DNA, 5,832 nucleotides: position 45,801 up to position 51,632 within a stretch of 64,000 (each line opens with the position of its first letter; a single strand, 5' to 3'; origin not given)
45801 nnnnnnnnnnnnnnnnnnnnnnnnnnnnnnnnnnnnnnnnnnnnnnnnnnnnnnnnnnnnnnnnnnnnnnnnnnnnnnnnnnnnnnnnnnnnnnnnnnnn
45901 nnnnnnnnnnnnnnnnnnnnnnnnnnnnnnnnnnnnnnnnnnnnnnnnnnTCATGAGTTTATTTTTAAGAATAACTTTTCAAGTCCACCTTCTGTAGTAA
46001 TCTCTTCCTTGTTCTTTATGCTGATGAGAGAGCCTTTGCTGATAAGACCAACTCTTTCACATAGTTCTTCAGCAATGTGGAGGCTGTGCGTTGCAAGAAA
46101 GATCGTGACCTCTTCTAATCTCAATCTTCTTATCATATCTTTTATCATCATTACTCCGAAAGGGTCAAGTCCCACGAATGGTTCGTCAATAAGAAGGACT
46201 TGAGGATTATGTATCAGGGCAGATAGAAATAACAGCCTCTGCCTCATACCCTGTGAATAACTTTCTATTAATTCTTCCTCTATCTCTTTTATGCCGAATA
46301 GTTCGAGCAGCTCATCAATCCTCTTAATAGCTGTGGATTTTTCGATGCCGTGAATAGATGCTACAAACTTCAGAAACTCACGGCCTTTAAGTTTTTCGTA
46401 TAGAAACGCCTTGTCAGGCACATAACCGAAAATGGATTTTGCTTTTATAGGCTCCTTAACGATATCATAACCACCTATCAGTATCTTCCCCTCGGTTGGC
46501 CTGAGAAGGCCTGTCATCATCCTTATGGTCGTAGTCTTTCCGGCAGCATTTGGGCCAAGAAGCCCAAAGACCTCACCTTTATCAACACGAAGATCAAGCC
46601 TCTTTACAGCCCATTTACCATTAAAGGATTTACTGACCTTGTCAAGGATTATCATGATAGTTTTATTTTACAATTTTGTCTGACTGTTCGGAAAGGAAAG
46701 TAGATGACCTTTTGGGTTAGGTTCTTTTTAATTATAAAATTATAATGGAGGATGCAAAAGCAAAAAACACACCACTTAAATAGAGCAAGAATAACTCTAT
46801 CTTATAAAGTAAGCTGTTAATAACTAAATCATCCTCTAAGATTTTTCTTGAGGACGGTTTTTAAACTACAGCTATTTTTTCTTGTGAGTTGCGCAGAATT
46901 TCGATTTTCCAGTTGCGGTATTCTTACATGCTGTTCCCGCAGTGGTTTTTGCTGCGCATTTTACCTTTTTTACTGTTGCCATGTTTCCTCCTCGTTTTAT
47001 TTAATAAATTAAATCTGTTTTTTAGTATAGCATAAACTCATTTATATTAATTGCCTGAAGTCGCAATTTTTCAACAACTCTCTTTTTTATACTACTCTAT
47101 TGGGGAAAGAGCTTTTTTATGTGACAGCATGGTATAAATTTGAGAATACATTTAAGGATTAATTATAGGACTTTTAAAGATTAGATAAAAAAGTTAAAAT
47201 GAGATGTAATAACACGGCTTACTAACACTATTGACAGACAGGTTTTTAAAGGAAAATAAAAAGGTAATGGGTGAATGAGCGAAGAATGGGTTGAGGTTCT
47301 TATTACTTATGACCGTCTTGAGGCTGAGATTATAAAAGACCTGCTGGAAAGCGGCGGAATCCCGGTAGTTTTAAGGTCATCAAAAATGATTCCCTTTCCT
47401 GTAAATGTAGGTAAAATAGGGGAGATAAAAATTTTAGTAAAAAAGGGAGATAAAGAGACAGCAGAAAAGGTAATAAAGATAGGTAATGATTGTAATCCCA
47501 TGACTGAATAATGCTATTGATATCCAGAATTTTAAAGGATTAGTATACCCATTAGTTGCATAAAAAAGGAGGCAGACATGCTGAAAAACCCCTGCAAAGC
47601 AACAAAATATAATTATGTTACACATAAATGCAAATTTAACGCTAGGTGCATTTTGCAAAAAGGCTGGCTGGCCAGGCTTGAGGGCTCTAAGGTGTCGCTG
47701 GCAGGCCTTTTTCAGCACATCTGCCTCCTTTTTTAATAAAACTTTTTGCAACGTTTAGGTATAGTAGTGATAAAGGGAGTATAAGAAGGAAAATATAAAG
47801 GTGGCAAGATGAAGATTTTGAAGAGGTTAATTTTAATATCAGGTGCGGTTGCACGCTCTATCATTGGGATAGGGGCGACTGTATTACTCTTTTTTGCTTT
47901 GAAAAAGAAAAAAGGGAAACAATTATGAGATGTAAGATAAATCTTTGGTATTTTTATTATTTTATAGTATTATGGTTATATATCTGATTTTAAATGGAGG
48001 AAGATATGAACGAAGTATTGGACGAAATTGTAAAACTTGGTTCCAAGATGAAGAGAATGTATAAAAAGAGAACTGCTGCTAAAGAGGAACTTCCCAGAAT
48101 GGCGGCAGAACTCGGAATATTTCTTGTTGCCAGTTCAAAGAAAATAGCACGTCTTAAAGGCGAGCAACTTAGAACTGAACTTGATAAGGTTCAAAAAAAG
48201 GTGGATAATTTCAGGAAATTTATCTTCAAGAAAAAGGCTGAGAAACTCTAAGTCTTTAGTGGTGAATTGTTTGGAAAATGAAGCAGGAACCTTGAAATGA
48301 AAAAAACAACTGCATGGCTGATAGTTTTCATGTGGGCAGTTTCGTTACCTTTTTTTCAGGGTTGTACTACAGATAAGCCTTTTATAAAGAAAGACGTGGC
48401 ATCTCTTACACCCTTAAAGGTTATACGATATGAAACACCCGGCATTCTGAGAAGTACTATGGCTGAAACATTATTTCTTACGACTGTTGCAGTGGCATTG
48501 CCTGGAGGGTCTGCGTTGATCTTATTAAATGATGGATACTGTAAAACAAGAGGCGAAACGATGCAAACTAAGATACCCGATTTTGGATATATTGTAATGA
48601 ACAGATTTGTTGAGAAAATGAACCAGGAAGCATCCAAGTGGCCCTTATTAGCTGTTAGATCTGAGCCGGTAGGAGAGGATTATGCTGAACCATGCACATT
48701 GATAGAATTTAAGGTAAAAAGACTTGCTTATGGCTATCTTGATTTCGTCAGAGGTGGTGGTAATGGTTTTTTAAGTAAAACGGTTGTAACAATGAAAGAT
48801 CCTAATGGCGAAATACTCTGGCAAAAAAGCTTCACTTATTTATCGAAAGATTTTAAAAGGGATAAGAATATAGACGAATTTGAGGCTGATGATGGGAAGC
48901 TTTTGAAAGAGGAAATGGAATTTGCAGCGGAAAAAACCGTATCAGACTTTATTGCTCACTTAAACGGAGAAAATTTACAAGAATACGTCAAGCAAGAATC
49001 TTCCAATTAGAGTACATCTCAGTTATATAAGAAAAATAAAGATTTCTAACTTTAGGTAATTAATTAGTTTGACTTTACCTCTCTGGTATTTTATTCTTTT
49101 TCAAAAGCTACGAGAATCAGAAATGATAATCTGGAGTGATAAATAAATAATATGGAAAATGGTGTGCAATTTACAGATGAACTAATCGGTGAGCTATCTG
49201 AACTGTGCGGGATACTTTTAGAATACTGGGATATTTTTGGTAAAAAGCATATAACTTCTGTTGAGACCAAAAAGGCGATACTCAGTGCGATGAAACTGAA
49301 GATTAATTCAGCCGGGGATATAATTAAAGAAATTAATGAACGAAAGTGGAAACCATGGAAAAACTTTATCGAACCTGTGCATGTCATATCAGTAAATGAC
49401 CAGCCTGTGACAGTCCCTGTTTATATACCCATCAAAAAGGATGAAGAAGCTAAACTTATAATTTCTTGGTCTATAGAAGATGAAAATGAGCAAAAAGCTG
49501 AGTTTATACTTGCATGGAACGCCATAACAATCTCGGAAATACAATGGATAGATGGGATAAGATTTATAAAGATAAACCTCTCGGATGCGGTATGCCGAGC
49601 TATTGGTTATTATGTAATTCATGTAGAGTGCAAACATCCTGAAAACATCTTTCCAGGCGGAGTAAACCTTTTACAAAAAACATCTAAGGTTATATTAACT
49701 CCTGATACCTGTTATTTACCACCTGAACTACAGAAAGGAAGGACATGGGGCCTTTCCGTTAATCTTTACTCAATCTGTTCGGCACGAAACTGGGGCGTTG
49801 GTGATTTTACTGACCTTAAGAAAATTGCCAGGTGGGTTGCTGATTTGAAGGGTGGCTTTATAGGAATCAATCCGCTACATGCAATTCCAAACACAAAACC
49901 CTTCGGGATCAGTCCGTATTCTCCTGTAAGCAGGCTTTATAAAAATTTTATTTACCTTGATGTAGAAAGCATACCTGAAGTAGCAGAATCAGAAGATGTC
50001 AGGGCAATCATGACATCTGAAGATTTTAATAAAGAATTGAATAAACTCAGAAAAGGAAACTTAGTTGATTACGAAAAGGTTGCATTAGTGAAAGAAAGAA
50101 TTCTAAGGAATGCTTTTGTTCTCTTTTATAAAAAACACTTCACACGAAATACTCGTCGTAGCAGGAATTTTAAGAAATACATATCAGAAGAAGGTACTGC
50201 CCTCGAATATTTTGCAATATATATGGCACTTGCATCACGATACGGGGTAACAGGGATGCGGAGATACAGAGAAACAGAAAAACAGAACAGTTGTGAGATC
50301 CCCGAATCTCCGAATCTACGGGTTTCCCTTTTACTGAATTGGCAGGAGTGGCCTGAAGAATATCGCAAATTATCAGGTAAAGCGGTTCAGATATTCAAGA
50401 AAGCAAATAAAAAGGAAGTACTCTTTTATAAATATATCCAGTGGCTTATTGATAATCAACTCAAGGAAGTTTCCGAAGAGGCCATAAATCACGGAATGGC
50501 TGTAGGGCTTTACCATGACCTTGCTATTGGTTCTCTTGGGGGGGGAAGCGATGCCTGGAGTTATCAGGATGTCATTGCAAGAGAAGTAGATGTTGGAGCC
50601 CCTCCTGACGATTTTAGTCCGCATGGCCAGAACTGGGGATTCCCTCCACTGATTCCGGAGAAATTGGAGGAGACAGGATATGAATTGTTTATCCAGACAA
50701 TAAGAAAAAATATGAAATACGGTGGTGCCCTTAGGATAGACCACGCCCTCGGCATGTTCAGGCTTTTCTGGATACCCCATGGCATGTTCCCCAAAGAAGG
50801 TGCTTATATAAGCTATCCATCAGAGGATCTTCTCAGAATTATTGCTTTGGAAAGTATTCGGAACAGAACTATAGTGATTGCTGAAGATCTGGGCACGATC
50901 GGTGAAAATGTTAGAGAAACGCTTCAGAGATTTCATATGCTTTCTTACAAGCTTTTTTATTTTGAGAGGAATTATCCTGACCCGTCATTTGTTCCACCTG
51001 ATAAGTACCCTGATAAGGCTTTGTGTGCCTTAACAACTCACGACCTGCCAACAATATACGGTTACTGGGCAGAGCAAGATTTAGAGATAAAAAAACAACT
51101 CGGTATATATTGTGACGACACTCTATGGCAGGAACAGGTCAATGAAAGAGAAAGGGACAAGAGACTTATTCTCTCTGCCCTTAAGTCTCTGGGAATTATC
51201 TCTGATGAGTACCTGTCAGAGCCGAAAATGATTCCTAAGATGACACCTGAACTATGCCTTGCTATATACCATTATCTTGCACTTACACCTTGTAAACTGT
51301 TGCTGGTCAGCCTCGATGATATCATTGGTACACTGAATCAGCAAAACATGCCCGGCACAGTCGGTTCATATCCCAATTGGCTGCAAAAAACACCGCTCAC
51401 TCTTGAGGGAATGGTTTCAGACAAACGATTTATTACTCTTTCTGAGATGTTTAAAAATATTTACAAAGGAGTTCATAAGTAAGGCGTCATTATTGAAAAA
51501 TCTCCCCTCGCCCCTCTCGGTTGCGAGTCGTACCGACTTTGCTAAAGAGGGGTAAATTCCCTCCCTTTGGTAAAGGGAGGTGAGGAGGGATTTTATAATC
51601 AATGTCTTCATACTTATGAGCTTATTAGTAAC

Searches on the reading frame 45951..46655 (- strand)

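Call 43: search_protein_families(library=pfam, proteins=[window:45951-46655:-], max_evalue=0.00001)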
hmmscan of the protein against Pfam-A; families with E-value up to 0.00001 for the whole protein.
window:45951-46655:- (234 aa): 2 families
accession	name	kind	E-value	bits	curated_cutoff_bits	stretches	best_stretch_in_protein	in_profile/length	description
PF00005.33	ABC_tran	-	4.1e-27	95.9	25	1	18-160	2-136/137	ABC transporter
PF13304.12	AAA_21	-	1.4e-11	45.5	27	1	116-194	221-302/304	AAA domain, putative AbiEii toxin, Type IV TA system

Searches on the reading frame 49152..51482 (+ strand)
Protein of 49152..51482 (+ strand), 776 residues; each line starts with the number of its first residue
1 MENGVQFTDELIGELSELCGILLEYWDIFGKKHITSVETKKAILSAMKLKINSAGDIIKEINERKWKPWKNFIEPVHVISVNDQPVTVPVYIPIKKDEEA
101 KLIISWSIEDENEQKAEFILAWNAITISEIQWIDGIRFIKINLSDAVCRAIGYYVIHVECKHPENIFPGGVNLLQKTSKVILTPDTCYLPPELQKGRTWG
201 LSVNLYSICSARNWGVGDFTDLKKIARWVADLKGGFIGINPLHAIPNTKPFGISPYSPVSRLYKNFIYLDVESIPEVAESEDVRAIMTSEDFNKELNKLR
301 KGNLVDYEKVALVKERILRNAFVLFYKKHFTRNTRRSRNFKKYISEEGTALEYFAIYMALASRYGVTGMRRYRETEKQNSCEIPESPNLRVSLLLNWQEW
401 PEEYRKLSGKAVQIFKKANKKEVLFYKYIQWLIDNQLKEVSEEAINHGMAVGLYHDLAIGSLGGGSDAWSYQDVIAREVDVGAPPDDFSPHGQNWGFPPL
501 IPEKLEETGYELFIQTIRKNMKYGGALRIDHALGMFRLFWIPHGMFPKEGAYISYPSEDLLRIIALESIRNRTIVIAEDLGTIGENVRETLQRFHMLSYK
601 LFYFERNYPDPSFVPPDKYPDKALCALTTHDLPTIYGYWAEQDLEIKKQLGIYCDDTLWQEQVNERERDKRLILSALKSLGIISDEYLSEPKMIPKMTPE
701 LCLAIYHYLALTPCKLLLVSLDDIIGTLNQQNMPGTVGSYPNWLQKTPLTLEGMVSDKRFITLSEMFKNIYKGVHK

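Call 43: search_protein_families(library=pfam, proteins=[window:49152-51482:+], max_evalue=0.00001)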
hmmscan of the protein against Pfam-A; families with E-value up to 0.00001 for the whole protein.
window:49152-51482:+ (776 aa): 1 family
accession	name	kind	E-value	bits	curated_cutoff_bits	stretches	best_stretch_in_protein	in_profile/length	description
PF02446.23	Glyco_hydro_77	-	1.3e-113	380.8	25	1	203-747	1-459/465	4-alpha-glucanotransferase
